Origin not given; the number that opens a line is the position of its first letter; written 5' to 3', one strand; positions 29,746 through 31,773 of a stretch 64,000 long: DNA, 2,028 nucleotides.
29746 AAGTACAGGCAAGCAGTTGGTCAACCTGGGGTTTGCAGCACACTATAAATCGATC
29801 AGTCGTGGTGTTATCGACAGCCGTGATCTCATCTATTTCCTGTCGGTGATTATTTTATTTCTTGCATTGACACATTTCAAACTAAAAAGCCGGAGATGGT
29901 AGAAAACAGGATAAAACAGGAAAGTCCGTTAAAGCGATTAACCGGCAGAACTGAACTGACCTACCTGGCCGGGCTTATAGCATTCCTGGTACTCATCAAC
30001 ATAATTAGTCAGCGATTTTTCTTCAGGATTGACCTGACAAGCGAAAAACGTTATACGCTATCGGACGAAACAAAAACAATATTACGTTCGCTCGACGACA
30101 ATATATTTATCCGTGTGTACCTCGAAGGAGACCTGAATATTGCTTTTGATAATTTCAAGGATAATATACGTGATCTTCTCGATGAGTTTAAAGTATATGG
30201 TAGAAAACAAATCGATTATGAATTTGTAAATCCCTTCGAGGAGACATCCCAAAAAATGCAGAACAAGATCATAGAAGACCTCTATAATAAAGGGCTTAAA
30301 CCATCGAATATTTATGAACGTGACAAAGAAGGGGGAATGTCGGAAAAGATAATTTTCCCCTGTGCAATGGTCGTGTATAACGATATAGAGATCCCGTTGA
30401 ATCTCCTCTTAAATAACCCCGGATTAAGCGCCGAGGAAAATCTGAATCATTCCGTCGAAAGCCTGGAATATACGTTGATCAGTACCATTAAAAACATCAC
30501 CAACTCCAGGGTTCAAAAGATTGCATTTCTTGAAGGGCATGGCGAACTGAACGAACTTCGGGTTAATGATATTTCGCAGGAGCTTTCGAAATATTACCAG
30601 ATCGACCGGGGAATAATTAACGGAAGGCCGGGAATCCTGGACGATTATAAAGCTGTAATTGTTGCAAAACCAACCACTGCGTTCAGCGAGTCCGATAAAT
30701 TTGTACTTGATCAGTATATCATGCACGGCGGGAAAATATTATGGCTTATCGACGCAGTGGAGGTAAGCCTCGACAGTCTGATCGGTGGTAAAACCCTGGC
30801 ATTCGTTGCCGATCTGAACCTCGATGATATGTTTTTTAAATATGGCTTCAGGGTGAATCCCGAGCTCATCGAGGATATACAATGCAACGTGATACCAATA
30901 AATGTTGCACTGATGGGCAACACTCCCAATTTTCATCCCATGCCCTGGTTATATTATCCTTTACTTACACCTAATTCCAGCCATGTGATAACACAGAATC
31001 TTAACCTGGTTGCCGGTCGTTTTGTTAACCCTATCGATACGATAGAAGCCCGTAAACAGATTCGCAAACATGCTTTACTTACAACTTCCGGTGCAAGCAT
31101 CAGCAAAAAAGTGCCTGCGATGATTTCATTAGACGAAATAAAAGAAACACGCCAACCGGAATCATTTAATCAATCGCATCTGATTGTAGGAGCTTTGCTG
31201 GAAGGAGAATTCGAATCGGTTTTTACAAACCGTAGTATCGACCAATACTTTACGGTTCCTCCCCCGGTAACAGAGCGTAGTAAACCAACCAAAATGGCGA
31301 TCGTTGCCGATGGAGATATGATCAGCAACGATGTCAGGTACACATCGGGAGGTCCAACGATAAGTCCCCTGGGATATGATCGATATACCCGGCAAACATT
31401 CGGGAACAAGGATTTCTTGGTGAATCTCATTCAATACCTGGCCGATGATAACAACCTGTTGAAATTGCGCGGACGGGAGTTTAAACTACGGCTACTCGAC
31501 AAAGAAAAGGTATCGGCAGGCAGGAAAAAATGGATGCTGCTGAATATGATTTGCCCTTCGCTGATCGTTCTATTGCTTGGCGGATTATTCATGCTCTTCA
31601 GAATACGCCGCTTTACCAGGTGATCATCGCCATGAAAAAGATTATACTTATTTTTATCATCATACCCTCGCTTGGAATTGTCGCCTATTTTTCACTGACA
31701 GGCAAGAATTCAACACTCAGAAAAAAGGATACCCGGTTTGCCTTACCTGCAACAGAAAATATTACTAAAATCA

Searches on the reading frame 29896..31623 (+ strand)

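Call 34: search_protein_families(library=pfam, proteins=[window:29896-31623:+], max_evalue=0.001)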
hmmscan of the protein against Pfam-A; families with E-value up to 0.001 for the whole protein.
window:29896-31623:+ (575 aa): 2 families
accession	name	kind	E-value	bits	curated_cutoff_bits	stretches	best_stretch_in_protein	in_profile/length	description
PF09822.16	ABC_transp_aux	-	3.4e-82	276.4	34.7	1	207-510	2-287/288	ABC-type uncharacterized transport system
PF23357.1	DUF7088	-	5.3e-27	94.5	27.8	1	50-159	2-104/105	Domain of unknown function (DUF7088)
